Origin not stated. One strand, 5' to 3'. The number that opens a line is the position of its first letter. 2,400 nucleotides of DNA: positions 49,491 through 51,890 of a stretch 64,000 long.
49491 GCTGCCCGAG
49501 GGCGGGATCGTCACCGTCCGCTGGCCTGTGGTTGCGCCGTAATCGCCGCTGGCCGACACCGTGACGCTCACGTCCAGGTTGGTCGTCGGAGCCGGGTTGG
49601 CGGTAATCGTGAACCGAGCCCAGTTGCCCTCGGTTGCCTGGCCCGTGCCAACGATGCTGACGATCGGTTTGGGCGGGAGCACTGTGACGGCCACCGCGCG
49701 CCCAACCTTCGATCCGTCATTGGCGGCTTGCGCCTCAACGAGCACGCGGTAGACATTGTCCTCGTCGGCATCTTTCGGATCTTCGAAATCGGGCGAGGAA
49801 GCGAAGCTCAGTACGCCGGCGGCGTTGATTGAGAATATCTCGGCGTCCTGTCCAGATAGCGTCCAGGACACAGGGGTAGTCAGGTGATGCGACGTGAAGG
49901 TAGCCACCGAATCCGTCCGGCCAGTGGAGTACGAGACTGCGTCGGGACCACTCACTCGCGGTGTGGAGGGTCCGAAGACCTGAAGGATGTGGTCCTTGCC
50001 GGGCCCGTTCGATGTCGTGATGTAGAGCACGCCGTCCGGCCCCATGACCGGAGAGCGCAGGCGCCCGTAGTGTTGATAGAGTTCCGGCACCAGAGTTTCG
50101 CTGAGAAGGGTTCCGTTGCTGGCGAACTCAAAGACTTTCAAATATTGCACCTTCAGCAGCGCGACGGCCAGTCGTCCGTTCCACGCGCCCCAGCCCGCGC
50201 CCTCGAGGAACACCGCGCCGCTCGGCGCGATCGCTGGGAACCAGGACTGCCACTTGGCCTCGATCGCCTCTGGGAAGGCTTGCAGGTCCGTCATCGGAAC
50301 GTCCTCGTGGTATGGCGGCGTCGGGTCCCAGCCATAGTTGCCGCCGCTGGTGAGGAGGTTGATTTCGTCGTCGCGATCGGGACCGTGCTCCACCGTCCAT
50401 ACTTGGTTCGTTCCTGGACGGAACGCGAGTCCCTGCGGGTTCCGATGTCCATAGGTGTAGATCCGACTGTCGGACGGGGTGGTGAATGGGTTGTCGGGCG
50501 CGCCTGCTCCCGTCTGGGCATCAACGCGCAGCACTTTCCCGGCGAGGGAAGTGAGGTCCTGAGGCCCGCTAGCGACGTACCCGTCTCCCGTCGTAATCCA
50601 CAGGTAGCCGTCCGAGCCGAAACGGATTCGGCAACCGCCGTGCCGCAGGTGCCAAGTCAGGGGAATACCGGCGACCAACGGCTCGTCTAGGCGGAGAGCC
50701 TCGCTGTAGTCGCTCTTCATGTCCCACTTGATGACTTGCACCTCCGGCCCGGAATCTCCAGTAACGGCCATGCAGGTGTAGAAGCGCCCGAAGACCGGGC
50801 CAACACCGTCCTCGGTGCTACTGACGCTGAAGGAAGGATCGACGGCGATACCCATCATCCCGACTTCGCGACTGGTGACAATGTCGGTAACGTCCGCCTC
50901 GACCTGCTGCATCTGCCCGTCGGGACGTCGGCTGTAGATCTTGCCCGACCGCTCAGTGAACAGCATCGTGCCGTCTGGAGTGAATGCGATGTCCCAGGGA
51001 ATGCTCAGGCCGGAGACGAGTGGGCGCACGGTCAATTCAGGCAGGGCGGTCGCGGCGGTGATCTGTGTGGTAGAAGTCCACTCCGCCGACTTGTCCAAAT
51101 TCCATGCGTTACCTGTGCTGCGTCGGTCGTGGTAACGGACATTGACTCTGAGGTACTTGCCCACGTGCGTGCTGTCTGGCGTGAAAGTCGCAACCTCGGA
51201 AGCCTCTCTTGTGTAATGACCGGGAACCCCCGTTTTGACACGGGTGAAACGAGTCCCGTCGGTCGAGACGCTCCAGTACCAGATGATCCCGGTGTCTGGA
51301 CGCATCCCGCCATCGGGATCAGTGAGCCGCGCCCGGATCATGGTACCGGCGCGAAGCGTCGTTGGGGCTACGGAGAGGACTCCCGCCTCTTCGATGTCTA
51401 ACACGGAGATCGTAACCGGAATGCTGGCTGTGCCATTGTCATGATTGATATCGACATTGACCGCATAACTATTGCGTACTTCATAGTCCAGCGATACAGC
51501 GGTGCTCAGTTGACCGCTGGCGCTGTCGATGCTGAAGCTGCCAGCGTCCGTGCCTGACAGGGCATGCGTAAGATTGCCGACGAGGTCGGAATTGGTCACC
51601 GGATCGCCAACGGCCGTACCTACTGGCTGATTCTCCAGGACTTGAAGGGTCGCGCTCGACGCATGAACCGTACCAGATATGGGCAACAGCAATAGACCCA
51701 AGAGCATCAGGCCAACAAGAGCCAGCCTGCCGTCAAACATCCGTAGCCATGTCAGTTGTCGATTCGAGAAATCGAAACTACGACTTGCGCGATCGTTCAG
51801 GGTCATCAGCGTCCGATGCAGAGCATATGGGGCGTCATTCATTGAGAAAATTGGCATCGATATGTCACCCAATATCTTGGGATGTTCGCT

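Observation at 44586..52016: Giant exported protein fusing an enzyme propeller to cadherin, FN3 and 14 Calx-beta-like repeats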

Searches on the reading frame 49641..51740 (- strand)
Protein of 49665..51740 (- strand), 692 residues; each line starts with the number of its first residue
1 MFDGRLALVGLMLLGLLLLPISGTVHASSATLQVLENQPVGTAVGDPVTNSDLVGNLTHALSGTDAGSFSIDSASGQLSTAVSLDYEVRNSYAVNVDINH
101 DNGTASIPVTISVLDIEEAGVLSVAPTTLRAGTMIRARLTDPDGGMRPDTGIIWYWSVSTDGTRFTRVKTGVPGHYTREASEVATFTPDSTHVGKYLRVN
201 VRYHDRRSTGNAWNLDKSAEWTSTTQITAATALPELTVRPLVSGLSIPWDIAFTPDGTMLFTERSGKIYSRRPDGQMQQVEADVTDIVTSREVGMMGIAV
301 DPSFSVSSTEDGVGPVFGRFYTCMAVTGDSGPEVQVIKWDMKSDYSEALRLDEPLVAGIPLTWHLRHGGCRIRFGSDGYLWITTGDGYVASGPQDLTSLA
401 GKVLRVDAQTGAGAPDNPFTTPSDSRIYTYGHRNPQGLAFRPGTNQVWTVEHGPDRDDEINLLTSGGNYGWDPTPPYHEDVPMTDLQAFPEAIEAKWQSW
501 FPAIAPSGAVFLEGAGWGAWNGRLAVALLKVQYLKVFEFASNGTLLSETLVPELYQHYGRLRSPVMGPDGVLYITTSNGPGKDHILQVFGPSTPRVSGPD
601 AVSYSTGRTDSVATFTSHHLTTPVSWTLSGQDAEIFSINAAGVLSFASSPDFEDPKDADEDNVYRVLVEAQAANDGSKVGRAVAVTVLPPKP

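Call 10: find_homologous_proteins(query=window:49665-51740:-)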
Query seq(692 aa) (692 aa): 4122 proteins with E <= 0.001 among 8000 candidates; the best 120 are listed.
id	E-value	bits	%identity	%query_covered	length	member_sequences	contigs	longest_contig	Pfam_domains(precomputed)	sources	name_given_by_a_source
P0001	4.3e-243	827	61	93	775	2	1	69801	PF00028.24,PF07995.18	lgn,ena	-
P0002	5.3e-236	804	58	93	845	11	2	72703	PF00028.24,PF07995.18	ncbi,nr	ncbi:MAG: hypothetical protein F4Z79_05305, partial [Acidimicrobiia bacterium]|nr:hypothetical prote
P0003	6.4e-197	674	41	99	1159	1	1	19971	PF17963.8,PF00028.24,PF22807.3,PF16709.12,PF07995.18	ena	-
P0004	2.0e-193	663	60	76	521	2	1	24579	PF25374.1,PF00028.24,PF07995.18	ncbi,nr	ncbi:MAG: PQQ-dependent sugar dehydrogenase, partial [bacterium]|nr:PQQ-dependent sugar dehydrogenas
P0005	1.3e-186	640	48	90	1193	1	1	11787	PF25374.1,PF17963.8,PF00028.24,PF28399.1,PF00395.26,PF07995.18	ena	-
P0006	4.6e-180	619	45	90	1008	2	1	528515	PF25374.1,PF17963.8,PF00028.24,PF28399.1,PF07995.18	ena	-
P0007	1.5e-179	617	48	80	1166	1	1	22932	PF25374.1,PF17963.8,PF23592.1,PF00028.24,PF23197.2,PF28399.1,PF16709.12,PF07995.18,PF28393.1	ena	-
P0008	2.6e-175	603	54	61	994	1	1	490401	PF17963.8,PF00028.24,PF07995.18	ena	-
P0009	7.2e-175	602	46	89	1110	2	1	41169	PF00801.27,PF17963.8,PF00028.24,PF07995.18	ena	-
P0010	9.4e-169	581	48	86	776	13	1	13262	PF17963.8,PF00028.24,PF17803.8,PF28399.1,PF07995.18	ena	-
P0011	7.5e-163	562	45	94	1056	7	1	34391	PF00028.24,PF28399.1,PF07995.18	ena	-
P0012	1.2e-162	561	49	81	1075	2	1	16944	PF23592.1,PF00028.24,PF07995.18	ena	-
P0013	1.7e-162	561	47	93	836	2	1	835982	PF00801.27,PF17963.8,PF00028.24,PF07995.18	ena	-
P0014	3.0e-162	560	49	80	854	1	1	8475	PF23592.1,PF00028.24,PF07995.18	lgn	-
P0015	2.5e-161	557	44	92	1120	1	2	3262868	PF17963.8,PF00028.24,PF00395.26,PF07995.18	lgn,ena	-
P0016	3.2e-160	553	44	98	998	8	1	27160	PF00028.24,PF28399.1,PF07995.18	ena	-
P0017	1.8e-159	551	47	89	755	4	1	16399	PF25059.2,PF23592.1,PF00028.24,PF28399.1,PF00041.28,PF07995.18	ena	-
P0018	2.2e-157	544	47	95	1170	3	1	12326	PF23598.2,PF13306.13,PF00560.40,PF00028.24,PF28399.1,PF12799.14,PF13855.13,PF07995.18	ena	-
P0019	4.1e-157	543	46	93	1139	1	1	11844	PF12733.14,PF06468.20,PF25374.1,PF00028.24,PF00041.28,PF07995.18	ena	-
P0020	5.7e-157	542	45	99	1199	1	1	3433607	PF12733.14,PF00028.24,PF22729.2,PF07995.18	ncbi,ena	-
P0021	1.5e-156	541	42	83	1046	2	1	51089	PF17963.8,PF23592.1,PF00028.24,PF28399.1,PF16709.12,PF07995.18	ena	-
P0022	1.2e-152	528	46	88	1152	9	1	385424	PF06468.20,PF00028.24,PF28399.1,PF00395.26,PF07995.18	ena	-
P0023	2.8e-152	527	47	92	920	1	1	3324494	PF00028.24,PF00395.26,PF07995.18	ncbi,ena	-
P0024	8.8e-152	525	46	87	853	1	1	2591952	PF25374.1,PF00028.24,PF07995.18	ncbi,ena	-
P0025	2.1e-151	524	47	81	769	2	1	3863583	PF25374.1,PF00028.24,PF07995.18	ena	-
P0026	2.8e-151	524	50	81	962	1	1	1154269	PF00028.24,PF13753.13,PF07995.18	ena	-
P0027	6.0e-151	523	45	96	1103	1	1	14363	PF25374.1,PF17963.8,PF23592.1,PF00028.24,PF07995.18,PF28393.1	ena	-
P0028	8.5e-150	519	46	93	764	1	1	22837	PF00801.27,PF17963.8,PF00028.24,PF07995.18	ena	-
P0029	1.6e-149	518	45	88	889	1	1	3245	PF25374.1,PF23592.1,PF18957.7,PF00028.24,PF07995.18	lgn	-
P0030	3.3e-148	513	43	98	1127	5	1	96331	PF00028.24,PF28399.1,PF07995.18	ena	-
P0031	2.1e-147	511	49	64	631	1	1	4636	PF00028.24,PF07995.18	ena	-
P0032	4.9e-147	510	51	70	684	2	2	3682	PF23592.1,PF00028.24,PF17803.8,PF07995.18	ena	-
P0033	7.2e-147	509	46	80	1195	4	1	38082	PF17963.8,PF00028.24,PF16709.12,PF07995.18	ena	-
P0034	3.3e-146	507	43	93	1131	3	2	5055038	PF06468.20,PF00028.24,PF28399.1,PF00395.26,PF07995.18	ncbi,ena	-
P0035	5.7e-146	506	50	65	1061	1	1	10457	PF12733.14,PF25374.1,PF00028.24,PF17803.8,PF07995.18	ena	-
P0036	8.3e-146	506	44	81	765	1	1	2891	PF17963.8,PF00028.24,PF07995.18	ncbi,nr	ncbi:MAG: PQQ-dependent sugar dehydrogenase, partial [Acidimicrobiaceae bacterium]|nr:PQQ-dependent 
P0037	1.0e-145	505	45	86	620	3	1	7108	PF00028.24,PF07995.18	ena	-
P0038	2.1e-145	504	53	63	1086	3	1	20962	PF00028.24,PF07995.18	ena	-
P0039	1.3e-143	498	43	91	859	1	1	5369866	PF25374.1,PF23592.1,PF00028.24,PF28399.1,PF07995.18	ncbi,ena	-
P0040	1.5e-143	498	45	81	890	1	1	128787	PF18957.7,PF00028.24,PF07995.18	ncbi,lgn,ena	-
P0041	7.2e-143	496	49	65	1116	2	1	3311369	PF12733.14,PF25374.1,PF17963.8,PF17892.8,PF00028.24,PF17803.8,PF28399.1,PF07995.18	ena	-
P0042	9.1e-143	495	51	73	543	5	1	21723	PF00028.24,PF07995.18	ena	-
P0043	5.7e-142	493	49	65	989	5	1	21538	PF12733.14,PF00028.24,PF07995.18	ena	-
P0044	1.7e-141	491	59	52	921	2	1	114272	PF00028.24,PF07995.18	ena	-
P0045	4.2e-141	490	54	61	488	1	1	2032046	PF00028.24,PF07995.18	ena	-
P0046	6.9e-141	489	46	81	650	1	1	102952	PF00028.24,PF07995.18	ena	-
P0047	2.8e-140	487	49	65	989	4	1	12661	PF12733.14,PF25374.1,PF00028.24,PF07995.18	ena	-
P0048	7.2e-140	486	47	81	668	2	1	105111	PF00028.24,PF07995.18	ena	-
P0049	3.0e-139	484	48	77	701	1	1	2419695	PF17963.8,PF00028.24,PF07995.18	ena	-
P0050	1.5e-137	478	52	63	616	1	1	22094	PF00028.24,PF07995.18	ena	-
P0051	2.3e-137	478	47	85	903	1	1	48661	PF06468.20,PF00028.24,PF07995.18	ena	-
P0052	5.5e-137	476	42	95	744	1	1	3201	PF25059.2,PF00028.24,PF00041.28,PF07995.18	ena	-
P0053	6.4e-137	476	50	77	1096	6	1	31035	PF00028.24,PF23197.2,PF07995.18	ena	-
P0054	1.5e-136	475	51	68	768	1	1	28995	PF06468.20,PF07995.18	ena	-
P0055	2.8e-136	474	48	80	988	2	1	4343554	PF00028.24,PF00395.26,PF07995.18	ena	-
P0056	3.1e-136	474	48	77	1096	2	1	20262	PF06468.20,PF00028.24,PF13753.13,PF07995.18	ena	-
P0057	1.0e-135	472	58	56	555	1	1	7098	PF00028.24,PF07995.18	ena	-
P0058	1.5e-135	472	45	87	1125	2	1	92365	PF06468.20,PF00028.24,PF13753.13,PF07995.18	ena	-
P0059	5.2e-135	470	50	69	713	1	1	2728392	PF06468.20,PF07995.18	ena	-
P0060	9.0e-135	469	50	69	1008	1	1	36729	PF06468.20,PF13946.12,PF07995.18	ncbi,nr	ncbi:MAG: PQQ-dependent sugar dehydrogenase [Halieaceae bacterium]|nr:PQQ-dependent sugar dehydrogen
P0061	1.6e-134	468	42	88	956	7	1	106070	PF00028.24,PF07995.18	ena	-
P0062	4.0e-134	467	51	66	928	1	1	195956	PF17963.8,PF00028.24,PF07995.18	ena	-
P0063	4.0e-134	467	45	85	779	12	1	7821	PF00028.24,PF07995.18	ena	-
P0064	5.1e-134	467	47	80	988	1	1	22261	PF06468.20,PF00028.24,PF07995.18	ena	-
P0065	2.7e-133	464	47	84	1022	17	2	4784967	PF00028.24,PF00395.26,PF07995.18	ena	-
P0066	2.9e-133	464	45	86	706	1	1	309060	PF00028.24,PF07995.18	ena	-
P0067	7.2e-133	463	49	70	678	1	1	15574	PF17963.8,PF17892.8,PF00028.24,PF17803.8,PF07995.18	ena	-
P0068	1.7e-132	462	61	52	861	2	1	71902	PF22729.2,PF07995.18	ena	-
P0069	4.5e-132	460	50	69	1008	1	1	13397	PF06468.20,PF13946.12,PF07995.18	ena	-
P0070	9.3e-132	459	58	52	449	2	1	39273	PF07995.18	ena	-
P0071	9.8e-132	459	61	52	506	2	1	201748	PF07995.18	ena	-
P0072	1.3e-131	459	59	53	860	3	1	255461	PF07995.18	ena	-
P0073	1.0e-130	456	58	53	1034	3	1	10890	PF25059.2,PF03160.21,PF00041.28,PF07995.18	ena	-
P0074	1.5e-130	455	46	75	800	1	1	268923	PF00028.24,PF07995.18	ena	-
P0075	1.5e-130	455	59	53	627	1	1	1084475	PF00395.26,PF07995.18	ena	-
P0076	2.8e-130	454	45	78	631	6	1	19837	PF00028.24,PF07995.18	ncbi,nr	ncbi:MAG: hypothetical protein F4Z23_05140, partial [Acidimicrobiaceae bacterium]|nr:hypothetical pr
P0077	6.2e-130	453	51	64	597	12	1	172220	PF12733.14,PF07995.18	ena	-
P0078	9.8e-130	452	60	51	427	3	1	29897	PF07995.18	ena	-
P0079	1.9e-129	451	59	51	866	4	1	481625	PF07995.18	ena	-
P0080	4.6e-129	450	59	51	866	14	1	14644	PF22729.2,PF07995.18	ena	-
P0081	4.9e-129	450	59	52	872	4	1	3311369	PF07995.18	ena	-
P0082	5.1e-129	450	57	53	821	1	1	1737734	PF24684.2,PF22729.2,PF07995.18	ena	-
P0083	8.5e-129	449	56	57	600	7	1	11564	PF07995.18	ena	-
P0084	1.2e-128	449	57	53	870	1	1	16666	PF22729.2,PF07995.18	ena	-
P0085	1.2e-128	449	58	53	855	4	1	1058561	PF22729.2,PF07995.18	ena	-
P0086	1.9e-128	448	60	51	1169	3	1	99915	PF06468.20,PF07995.18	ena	-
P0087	2.2e-128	448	59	52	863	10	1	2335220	PF22729.2,PF07995.18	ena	-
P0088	7.3e-128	446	54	62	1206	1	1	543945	PF06468.20,PF07995.18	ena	-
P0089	8.7e-128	446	59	52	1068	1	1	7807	PF06468.20,PF07995.18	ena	-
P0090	1.2e-127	445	58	52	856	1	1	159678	PF12733.14,PF22729.2,PF07995.18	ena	-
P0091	3.1e-127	444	59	52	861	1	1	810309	PF12733.14,PF07995.18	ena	-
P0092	3.7e-127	444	57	53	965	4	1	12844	PF06468.20,PF07995.18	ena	-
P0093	5.5e-127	443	56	53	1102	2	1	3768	PF06468.20,PF07995.18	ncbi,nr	ncbi:MAG: PQQ-dependent sugar dehydrogenase, partial [Candidatus Aminicenantes bacterium]|nr:PQQ-dep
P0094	5.9e-127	443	54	60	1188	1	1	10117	PF06468.20,PF07995.18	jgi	-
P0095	7.9e-127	443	53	62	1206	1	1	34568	PF06468.20,PF07995.18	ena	-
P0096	1.2e-126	442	52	63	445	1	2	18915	PF00028.24,PF07995.18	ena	-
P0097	1.4e-126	442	53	62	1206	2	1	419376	PF06468.20,PF07995.18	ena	-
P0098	2.5e-126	441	57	52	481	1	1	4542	PF07995.18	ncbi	-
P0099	2.5e-126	441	46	74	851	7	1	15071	PF07995.18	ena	-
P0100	3.4e-126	441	56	54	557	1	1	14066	PF00028.24,PF07995.18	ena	-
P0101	3.7e-126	441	58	52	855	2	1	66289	PF22729.2,PF07995.18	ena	-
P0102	4.4e-126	440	53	62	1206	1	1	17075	PF06468.20,PF07995.18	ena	-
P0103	4.5e-126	440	58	51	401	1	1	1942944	PF07995.18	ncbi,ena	-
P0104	4.8e-126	440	51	52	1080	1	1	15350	PF17963.8,PF17892.8,PF00028.24,PF17803.8,PF07995.18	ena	-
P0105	5.4e-126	440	56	54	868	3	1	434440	PF22729.2,PF07995.18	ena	-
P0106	5.9e-126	440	50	61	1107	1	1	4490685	PF04122.18,PF00028.24,PF07995.18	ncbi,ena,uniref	ncbi:PQQ-dependent sugar dehydrogenase [Candidatus Poriferisodalis sp.]|uniref:PQQ-dependent sugar d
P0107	9.6e-126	439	58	53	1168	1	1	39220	PF06468.20,PF07995.18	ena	-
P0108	1.0e-125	439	48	70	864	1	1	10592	PF23197.2,PF07995.18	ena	-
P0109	1.1e-125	439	55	58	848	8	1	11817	PF13360.14,PF22729.2,PF07995.18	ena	-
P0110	1.3e-125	439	55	54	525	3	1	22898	PF07995.18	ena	-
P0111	1.3e-125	439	58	52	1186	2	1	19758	PF06468.20,PF07995.18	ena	-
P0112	1.9e-125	438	57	51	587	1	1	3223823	PF12733.14,PF07995.18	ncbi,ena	-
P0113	1.9e-125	438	57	53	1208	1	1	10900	PF06468.20,PF07995.18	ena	-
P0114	2.0e-125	438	57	55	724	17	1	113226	PF07995.18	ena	-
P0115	2.6e-125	438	57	51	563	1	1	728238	PF22807.3,PF07995.18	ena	-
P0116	3.3e-125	437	45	76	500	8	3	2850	PF00028.24,PF07995.18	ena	-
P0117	3.4e-125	437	49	66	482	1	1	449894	PF00028.24,PF07995.18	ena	-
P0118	3.4e-125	437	57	51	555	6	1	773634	PF07995.18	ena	-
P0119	3.5e-125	437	57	51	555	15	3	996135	PF07995.18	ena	-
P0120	3.8e-125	437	56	53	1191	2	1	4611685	PF06468.20,PF07995.18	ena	-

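Call 19: find_related_loci(query=window:49665-51740:-, collection=genome_contigs, flank=10000)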
Query seq(692 aa) (692 aa) in genome_contigs; peptide patterns used: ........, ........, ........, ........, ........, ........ (x = any residue, [..] = any of these).
63 stretches matched a pattern; 42 encode a relative of the query (tblastn E <= 1e-3); 39 distinct loci.
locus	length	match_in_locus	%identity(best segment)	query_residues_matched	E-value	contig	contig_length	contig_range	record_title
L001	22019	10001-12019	82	18-692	0e+0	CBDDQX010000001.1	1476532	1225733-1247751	MAG: Dehalococcoidia bacterium isolate 8444951f-8005-4b54-b322-73b6ad57e0fa genome assembly, contig: contig_1, whole gen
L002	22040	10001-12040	78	4-685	0e+0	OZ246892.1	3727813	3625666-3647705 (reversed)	MAG: Acidimicrobiales bacterium isolate 3c6b77ed-a9df-485c-af98-3e10d3554373 genome assembly, chromosome: 1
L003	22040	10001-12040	77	4-685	0e+0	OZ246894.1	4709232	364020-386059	MAG: Acidimicrobiales bacterium isolate 168846d3-da31-4246-9ed1-ce7448191819 genome assembly, chromosome: 1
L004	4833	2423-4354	60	24-685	0e+0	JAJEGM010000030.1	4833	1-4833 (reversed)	MAG: Acidimicrobiia bacterium isolate p16x57bins.12 k141_785028, whole genome shotgun sequence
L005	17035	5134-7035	60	34-685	0e+0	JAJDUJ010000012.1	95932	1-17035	MAG: Acidimicrobiia bacterium isolate jk18x1bzbins.74 k141_695032, whole genome shotgun sequence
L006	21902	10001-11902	61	34-685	0e+0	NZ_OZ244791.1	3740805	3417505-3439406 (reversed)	MAG: Candidatus Poriferisocius sp. isolate cde17ac8-0948-4364-bd42-6cfd40f4f062 chromosome 1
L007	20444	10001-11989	58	6-685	0e+0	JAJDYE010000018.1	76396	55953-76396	MAG: Acidimicrobiia bacterium isolate jk18x27bins.72 k141_582349, whole genome shotgun sequence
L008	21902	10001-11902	60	34-685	0e+0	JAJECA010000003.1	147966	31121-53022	MAG: Acidimicrobiia bacterium isolate jk18x9bins.74 k141_318275, whole genome shotgun sequence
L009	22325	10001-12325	47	27-653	5e-156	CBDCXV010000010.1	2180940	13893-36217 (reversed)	MAG: Candidatus Latescibacterota bacterium isolate a04b77f4-1c6a-4467-bb03-95175eeb39fb genome assembly, contig: contig_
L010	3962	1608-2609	34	241-582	3e-38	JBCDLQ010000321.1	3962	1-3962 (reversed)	MAG: Pseudomonadota bacterium isolate P01_H01_bin.89 k141_2228935_length_3962_cov_11.0000, whole genome shotgun sequence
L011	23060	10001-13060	38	31-687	3e-23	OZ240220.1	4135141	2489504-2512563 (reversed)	MAG: Dehalococcoidia bacterium isolate 5401f4a5-0ad6-4284-832a-6e7f5ecae1d1 genome assembly, chromosome: 1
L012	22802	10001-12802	46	24-687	9e-15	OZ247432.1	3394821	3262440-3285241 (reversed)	MAG: Dehalococcoidia bacterium isolate 9f0a9a3c-fef9-4240-ab4a-9ab2d70ca0d2 genome assembly, chromosome: 1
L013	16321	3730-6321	43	27-670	1e-27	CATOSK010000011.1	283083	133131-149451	MAG: uncultured Dehalococcoidia bacterium isolate 8b0b6f7a-36e1-4cb0-bede-a28c8a76f2f9 genome assembly, contig: contig_1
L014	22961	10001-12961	37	34-692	1e-16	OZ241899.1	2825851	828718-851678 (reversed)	MAG: Tepidiformaceae bacterium isolate c9a9f409-4cb1-47eb-be30-a14a2e3373b4 genome assembly, chromosome: 1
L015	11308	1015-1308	50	25-687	9e-12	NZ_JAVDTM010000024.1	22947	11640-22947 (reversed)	Mycoplana sp. BE70 Ga0454504_24, whole genome shotgun sequence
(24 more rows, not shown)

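Call 52: search_protein_families(library=pfam, proteins=[L001:7901-8863:+, L001:16542-18956:+, L001:19575-20528:+, L002:8570-9982:-, L002:7227-8201:-, L002:19692-20651:+, L003:8011-9714:-, L003:17652-18965:+, L003:19112-20968:+, L003:43-2076:+], max_evalue=0.0001)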
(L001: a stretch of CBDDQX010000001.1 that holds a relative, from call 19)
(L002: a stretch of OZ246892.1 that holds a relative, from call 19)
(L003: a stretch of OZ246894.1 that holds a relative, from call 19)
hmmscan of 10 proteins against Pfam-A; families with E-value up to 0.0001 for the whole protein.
L001:7901-8863:+ (320 aa): 11 families
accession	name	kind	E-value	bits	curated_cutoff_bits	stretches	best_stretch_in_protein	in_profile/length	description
PF13847.12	Methyltransf_31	-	5e-26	91.6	27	1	87-195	2-113/145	Methyltransferase domain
PF13649.12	Methyltransf_25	-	3.1e-23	82.7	27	1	92-187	1-97/97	Methyltransferase domain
PF08241.18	Methyltransf_11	-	9.6e-23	81.1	21.2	1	93-189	1-93/95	Methyltransferase domain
PF01209.24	Ubie_methyltran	-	1.1e-16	61.4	20.1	1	88-215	47-169/233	ubiE/COQ5 methyltransferase family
PF08242.18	Methyltransf_12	-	9.1e-15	55.6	30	1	93-189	1-98/98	Methyltransferase domain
PF13489.12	Methyltransf_23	-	1.1e-13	51.7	27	1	74-194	8-119/164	Methyltransferase domain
PF05148.21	Methyltransf_8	-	3.1e-06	27.7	27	1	141-194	107-159/219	Hypothetical methyltransferase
PF06325.19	PrmA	-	1.3e-05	25.3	22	1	79-190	152-257/296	Ribosomal protein L11 methyltransferase (PrmA)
PF02475.24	TRM5-TYW2_MTfase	-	4.8e-05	23.8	28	0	87-197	35-141/164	TRM5/TYW2 methyltransferase domain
PF05175.20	MTS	-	5e-05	23.4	23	1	74-149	15-92/170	Methyltransferase small domain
PF13679.12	Methyltransf_32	-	6.7e-05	23.3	27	0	87-149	24-91/143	Methyltransferase domain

L001:16542-18956:+ (804 aa): 0 families

L001:19575-20528:+ (317 aa): 1 family
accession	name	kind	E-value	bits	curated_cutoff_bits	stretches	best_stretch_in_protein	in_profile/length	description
PF05685.18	Uma2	-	1.5e-15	57.5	27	1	126-225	64-154/172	Putative restriction endonuclease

L002:8570-9982:- (470 aa): 0 families

L002:7227-8201:- (324 aa): 0 families

L002:19692-20651:+ (319 aa): 2 families
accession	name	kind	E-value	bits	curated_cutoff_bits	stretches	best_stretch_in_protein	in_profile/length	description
PF02481.21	DNA_processg_A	-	4.9e-59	199.5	29.6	1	87-276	6-196/212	DNA recombination-mediator protein A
PF18306.6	LDcluster4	-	7.3e-05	22.9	26.3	0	126-183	3-61/151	SLOG cluster4 family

L003:8011-9714:- (567 aa): 1 family
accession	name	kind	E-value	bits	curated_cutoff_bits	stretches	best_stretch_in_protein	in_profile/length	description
PF01609.27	DDE_Tnp_1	-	4.9e-12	46.5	23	1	208-485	25-195/200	Transposase DDE domain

L003:17652-18965:+ (437 aa): 2 families
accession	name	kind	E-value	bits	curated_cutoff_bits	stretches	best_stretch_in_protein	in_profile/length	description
PF13635.12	DUF4143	-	8.2e-35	120.3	28.1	1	221-380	3-159/160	Domain of unknown function (DUF4143)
PF13173.12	AAA_14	-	1.2e-11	45.2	27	1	45-155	4-127/129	AAA domain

L003:19112-20968:+ (618 aa): 5 families
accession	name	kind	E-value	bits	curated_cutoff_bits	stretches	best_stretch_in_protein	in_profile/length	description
PF12806.12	Acyl-CoA_dh_C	-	1.3e-25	90.4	30.3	1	470-613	2-123/124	Acetyl-CoA dehydrogenase C-terminal like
PF00441.29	Acyl-CoA_dh_1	-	3e-21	76.6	22.4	1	286-454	2-146/150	Acyl-CoA dehydrogenase, C-terminal domain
PF02770.24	Acyl-CoA_dh_M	-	1.8e-14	54.1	33.3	1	163-268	2-92/97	Acyl-CoA dehydrogenase, middle domain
PF02771.21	Acyl-CoA_dh_N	-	4.9e-12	46.7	22.9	1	38-158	3-113/113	Acyl-CoA dehydrogenase, N-terminal domain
PF22924.1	ACOX_C_alpha1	-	1.5e-06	28.6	27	1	294-448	3-159/169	Acyl-CoA oxidase, C-alpha1 domain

L003:43-2076:+ (677 aa): 2 families
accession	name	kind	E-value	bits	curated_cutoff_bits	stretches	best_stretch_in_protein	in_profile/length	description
PF03160.20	Calx-beta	-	6.2e-10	39.6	27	1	603-676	42-118/119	Calx-beta domain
PF00041.27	fn3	-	3.6e-06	27.5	25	1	30-100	3-72/84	Fibronectin type III domain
